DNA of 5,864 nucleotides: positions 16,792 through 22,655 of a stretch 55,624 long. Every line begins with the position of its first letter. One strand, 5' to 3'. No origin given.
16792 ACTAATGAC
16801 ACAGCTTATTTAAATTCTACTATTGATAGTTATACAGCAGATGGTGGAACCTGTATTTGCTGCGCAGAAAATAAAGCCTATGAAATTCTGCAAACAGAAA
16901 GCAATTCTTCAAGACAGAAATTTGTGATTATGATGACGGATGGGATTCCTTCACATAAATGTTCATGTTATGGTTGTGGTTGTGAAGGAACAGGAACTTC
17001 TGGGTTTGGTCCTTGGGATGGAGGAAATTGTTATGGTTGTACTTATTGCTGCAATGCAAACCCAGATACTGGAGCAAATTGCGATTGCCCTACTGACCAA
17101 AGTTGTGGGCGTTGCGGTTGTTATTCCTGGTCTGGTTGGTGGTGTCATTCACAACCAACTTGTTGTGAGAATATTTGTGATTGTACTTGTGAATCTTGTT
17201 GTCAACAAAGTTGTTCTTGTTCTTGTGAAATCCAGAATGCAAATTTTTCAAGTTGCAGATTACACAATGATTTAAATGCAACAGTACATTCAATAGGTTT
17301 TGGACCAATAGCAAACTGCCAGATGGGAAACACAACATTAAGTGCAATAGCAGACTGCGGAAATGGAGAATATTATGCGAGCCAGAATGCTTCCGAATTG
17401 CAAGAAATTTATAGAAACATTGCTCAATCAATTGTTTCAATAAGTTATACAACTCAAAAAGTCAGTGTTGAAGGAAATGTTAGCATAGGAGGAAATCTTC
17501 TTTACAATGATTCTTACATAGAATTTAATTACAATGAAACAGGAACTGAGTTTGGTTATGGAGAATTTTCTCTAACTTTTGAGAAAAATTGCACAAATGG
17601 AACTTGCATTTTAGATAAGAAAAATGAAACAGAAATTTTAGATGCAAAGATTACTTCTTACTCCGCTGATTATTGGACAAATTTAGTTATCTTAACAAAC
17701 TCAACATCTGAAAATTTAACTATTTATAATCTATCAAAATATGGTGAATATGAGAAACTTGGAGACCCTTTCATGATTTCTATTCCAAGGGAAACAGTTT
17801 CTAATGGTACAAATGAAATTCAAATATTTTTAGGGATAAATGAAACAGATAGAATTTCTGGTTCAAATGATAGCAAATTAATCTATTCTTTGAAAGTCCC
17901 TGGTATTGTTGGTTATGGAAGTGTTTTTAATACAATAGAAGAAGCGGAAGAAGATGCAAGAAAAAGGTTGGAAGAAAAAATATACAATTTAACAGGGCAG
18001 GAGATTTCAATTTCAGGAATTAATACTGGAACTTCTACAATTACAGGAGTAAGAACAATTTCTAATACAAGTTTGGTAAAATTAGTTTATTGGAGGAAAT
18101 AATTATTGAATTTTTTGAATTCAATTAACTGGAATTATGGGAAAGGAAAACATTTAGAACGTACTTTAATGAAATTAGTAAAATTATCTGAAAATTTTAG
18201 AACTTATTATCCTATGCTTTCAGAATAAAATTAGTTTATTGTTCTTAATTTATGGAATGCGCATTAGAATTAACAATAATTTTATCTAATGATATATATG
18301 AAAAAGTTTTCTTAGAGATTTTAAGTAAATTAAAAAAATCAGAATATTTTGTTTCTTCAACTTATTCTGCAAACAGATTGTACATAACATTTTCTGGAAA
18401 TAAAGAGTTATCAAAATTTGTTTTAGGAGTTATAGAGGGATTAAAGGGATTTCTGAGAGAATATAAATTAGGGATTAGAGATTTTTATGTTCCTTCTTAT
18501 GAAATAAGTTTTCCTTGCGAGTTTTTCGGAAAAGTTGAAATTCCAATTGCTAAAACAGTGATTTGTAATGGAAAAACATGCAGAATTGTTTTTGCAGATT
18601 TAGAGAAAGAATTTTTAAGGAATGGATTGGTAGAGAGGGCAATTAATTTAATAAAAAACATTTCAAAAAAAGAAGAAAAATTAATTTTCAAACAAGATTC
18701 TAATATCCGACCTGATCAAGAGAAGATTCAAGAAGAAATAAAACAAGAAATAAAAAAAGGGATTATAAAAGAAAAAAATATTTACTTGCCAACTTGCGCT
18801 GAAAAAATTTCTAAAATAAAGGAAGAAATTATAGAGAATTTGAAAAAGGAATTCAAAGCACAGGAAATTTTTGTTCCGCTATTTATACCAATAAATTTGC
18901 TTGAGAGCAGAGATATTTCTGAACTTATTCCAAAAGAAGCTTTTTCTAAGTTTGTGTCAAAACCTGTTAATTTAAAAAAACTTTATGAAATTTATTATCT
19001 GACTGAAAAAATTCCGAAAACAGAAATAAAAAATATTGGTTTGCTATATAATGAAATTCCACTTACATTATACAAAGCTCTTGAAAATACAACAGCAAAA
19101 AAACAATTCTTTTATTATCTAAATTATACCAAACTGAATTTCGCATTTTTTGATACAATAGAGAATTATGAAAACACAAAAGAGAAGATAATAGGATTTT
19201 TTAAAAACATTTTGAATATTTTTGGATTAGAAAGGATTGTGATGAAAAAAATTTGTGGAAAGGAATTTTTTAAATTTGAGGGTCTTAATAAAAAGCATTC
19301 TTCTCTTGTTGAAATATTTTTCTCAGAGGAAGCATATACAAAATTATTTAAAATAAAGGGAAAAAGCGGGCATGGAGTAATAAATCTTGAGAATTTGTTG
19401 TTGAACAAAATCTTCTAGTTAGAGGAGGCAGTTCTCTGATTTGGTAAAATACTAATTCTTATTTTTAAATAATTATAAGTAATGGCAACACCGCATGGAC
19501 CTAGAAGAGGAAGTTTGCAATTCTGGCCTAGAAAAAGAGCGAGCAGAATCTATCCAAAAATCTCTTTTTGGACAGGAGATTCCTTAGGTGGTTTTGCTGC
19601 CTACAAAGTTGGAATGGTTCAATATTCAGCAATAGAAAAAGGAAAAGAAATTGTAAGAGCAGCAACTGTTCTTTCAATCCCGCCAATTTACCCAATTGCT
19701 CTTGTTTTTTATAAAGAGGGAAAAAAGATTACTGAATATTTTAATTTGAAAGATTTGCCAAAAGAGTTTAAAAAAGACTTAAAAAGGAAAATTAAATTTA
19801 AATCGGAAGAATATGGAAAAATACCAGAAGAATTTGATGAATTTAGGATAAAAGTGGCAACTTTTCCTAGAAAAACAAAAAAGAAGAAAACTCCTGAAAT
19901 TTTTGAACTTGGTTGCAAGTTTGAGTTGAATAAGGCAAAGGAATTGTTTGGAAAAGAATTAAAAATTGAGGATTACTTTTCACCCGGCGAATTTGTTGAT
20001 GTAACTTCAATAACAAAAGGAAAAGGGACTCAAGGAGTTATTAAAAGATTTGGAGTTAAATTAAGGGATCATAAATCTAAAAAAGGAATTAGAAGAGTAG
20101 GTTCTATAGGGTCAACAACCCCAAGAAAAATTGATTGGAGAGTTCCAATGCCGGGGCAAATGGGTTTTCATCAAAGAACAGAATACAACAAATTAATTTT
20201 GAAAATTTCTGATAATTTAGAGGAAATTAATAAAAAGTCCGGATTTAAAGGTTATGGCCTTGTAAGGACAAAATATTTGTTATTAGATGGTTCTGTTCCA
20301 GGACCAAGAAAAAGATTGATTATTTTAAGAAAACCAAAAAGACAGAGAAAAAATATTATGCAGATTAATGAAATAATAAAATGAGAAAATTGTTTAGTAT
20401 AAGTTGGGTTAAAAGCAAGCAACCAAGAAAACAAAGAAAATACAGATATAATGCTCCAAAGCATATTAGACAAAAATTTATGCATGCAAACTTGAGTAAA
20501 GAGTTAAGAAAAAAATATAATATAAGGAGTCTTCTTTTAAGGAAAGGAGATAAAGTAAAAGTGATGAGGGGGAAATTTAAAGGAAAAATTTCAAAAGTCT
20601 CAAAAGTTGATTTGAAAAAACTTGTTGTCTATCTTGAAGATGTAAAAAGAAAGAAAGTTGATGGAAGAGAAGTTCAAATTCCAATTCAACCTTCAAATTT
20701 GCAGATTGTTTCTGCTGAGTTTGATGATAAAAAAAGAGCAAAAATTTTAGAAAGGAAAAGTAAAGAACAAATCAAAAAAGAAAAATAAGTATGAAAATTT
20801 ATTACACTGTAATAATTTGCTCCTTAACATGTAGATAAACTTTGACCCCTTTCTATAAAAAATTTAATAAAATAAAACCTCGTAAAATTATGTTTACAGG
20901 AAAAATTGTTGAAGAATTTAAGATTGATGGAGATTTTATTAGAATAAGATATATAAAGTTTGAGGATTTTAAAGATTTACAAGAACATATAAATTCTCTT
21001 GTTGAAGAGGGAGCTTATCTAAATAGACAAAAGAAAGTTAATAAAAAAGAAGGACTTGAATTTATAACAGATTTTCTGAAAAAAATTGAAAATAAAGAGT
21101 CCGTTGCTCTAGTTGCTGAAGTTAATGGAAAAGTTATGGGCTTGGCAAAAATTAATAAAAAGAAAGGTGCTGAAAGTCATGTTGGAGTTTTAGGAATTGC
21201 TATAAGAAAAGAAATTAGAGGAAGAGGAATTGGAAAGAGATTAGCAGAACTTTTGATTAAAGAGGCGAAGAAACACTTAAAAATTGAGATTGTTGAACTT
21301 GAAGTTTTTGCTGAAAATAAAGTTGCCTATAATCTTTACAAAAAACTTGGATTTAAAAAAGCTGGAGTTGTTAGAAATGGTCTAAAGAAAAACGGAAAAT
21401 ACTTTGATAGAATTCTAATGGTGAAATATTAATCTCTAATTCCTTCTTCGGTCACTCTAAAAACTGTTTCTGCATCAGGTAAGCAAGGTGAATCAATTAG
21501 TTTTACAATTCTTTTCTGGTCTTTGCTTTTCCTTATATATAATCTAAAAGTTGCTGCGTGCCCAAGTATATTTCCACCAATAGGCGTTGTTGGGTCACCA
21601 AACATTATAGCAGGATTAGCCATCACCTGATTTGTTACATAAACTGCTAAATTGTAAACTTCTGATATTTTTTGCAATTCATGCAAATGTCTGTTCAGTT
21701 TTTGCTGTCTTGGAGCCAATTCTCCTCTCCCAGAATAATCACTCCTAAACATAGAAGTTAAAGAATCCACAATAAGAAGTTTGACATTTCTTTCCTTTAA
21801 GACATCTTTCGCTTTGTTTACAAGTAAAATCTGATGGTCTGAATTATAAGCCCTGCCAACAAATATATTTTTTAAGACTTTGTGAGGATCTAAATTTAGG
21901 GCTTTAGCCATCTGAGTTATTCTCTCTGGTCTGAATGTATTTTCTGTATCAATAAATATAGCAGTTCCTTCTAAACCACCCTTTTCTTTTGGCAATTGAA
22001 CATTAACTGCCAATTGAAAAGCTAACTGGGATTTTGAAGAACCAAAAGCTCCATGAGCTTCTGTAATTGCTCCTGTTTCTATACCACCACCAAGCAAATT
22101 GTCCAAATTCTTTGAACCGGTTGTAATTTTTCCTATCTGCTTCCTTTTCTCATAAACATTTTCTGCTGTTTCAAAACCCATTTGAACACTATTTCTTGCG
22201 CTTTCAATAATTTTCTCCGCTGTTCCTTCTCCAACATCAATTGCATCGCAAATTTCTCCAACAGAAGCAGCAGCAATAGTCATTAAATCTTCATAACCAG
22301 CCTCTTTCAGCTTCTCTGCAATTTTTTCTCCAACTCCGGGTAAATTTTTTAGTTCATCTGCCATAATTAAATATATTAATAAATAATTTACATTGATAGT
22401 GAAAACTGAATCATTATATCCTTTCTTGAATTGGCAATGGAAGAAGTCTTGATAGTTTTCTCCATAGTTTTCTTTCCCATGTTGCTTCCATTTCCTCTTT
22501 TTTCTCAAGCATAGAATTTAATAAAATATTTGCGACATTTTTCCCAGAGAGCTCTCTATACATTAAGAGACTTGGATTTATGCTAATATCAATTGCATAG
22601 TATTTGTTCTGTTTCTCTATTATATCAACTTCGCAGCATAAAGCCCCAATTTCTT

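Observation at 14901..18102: Pilin-like gene pair whose large member is a vWA adhesin split by a 25-cysteine insertion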

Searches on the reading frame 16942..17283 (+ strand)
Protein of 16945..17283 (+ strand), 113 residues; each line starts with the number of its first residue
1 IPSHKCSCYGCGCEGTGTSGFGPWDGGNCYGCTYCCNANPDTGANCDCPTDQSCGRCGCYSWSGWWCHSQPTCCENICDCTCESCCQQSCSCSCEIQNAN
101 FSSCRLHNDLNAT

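Call 28: search_protein_families(library=pfam, proteins=[window:16945-17283:+], max_evalue=10)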
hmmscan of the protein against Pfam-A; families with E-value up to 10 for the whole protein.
seq(113 aa): 1 family
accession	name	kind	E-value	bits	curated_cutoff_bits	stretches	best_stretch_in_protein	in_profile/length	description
PF12016.13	Stonin2_N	-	4.8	7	25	1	37-78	121-162/338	Stonin 2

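Call 29: search_solved_structures(query=window:16945-17283:+, max_evalue=10)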
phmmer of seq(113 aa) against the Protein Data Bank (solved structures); distinct sequences matched with E-value up to 10: 1.
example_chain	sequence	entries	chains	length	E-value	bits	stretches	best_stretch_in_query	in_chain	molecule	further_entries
1alc_A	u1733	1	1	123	5.6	10.2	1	51-87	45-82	ALPHA-LACTALBUMIN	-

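Call 45: find_homologous_proteins(query=window:16945-17283:+, max_evalue=0.01)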
Query seq(113 aa): no candidate shares three 5-residue words with the query. No homologue found.

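Call 55: search_protein_representatives(protein=window:16942-17280:+)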
Query: 113 residues. Proteins with E-value up to 0.001 (for the whole library): 3; up to 1e-10: 1; up to 1e-30: 0. The best 3 are listed.
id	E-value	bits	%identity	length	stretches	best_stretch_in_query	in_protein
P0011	1.6e-11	60.6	67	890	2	1-60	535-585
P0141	2.3e-05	40.7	60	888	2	1-50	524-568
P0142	2.2e-04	37.5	36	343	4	49-79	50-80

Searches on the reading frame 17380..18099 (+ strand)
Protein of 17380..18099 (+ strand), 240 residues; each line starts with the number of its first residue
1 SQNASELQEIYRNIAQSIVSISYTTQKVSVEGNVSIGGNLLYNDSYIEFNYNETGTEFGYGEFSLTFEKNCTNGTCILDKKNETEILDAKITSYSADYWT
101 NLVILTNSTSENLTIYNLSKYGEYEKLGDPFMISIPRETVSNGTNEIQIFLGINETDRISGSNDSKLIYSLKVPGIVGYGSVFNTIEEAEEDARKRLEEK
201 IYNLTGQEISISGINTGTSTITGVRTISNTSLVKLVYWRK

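Call 28: search_protein_families(library=pfam, proteins=[window:17380-18099:+], max_evalue=10)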
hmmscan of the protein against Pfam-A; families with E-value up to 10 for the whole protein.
window:17380-18099:+ (240 aa): 1 family
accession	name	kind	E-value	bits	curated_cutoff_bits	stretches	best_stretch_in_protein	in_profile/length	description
PF21541.2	CATSPERB_1st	-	0.034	14.5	27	1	75-145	27-92/120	CATSPER protein subunit beta protein 1st domain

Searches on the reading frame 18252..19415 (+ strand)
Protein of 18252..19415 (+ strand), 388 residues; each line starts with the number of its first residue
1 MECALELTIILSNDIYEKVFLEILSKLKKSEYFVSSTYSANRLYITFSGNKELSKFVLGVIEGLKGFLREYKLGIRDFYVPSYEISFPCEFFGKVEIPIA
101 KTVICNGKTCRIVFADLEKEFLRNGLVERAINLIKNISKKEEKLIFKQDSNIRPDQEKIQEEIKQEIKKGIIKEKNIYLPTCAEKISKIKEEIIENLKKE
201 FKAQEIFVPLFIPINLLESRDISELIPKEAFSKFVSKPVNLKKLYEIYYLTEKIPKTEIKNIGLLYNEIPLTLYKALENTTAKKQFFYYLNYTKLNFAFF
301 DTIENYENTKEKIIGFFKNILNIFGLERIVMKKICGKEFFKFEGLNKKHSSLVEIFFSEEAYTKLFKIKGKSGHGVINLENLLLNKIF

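Call 5: search_protein_families(library=pfam, proteins=[window:18252-19415:+], max_evalue=1)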
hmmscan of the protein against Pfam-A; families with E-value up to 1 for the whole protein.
window:18252-19415:+ (388 aa): 1 family
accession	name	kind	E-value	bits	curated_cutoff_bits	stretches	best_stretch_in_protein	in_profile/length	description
PF18490.6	tRNA_bind_4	-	6.8e-08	33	25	1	69-138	88-159/162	tRNA-binding domain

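Call 6: search_protein_families(library=ncbifam, proteins=[window:18252-19415:+], max_evalue=1)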
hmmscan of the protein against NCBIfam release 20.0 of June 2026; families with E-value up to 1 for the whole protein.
window:18252-19415:+ (388 aa): 2 families
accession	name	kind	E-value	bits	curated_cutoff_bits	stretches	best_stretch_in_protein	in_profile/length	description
NF002120.0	PRK00960.1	equivalog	4.2e-08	32.2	611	1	69-261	90-304/518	serine--tRNA ligase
NF004474.0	PRK05808.1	subfamily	0.017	14.4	408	1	104-207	21-114/283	3-hydroxybutyryl-CoA dehydrogenase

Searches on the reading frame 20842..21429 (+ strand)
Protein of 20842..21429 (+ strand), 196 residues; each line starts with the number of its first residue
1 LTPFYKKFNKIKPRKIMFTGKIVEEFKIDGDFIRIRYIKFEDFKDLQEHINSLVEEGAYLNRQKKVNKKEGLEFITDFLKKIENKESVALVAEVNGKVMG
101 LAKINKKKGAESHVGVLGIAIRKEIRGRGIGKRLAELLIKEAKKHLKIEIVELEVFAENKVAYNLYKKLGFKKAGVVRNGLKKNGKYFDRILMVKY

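Call 13: search_protein_families(library=pfam, proteins=[window:20842-21429:+], max_evalue=0.001)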
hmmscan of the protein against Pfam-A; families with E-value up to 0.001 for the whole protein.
window:20842-21429:+ (196 aa): 7 families
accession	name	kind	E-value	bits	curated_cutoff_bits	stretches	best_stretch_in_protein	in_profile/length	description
PF00583.31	Acetyltransf_1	-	3.7e-19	69.5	20.7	1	78-171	24-116/116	Acetyltransferase (GNAT) family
PF13420.13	Acetyltransf_4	-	2.4e-15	57.3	24.3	1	35-191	1-154/155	Acetyltransferase (GNAT) domain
PF13508.13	Acetyltransf_7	-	4.2e-13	49.9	27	1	87-173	3-84/84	Acetyltransferase (GNAT) domain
PF13673.13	Acetyltransf_10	-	1.2e-12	48.3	23.6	1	74-177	16-113/128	Acetyltransferase (GNAT) domain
PF13302.13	Acetyltransf_3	-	5.5e-10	40.5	25.4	1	34-172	3-138/138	Acetyltransferase (GNAT) domain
PF08445.16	FR47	-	1.7e-07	31.6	22.1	1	117-174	24-80/86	FR47-like protein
PF17013.11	Acetyltransf_15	-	0.00019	21.3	35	1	88-191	46-156/210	Putative acetyl-transferase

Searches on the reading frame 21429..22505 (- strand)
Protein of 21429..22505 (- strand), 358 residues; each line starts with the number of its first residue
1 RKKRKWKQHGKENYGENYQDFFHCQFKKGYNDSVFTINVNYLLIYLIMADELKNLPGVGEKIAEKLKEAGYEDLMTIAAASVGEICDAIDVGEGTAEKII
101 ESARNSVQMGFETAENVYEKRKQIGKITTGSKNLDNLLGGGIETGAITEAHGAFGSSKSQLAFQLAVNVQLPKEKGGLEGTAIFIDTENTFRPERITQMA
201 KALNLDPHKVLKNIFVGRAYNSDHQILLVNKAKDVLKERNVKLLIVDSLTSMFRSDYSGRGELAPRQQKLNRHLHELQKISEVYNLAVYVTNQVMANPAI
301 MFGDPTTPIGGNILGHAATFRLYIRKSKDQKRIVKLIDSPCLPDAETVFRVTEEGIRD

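Call 13: search_protein_families(library=pfam, proteins=[window:21429-22505:-], max_evalue=0.001)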
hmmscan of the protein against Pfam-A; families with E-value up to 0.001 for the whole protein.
window:21429-22505:- (358 aa): 7 families
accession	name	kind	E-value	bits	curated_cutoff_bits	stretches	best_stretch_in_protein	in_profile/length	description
PF08423.17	Rad51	-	1.4e-93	313.1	22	1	120-358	1-243/244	Rad51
PF00154.27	RecA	-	1e-15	58.3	27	1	119-332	25-226/262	recA bacterial DNA recombination protein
PF14520.12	HHH_5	-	2.6e-12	47.4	27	1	50-104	2-56/57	Helix-hairpin-helix domain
PF13481.12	AAA_25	-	7.4e-06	26.2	27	1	125-291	13-187/195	AAA domain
PF00633.29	HHH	-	1.9e-05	24.7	24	0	50-68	11-29/30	Helix-hairpin-helix motif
PF06745.19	ATPase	-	2.8e-05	24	26.6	1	128-252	2-131/231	KaiC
PF12826.13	HHH_2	-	0.00051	20.6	27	0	55-101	8-53/64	Helix-hairpin-helix motif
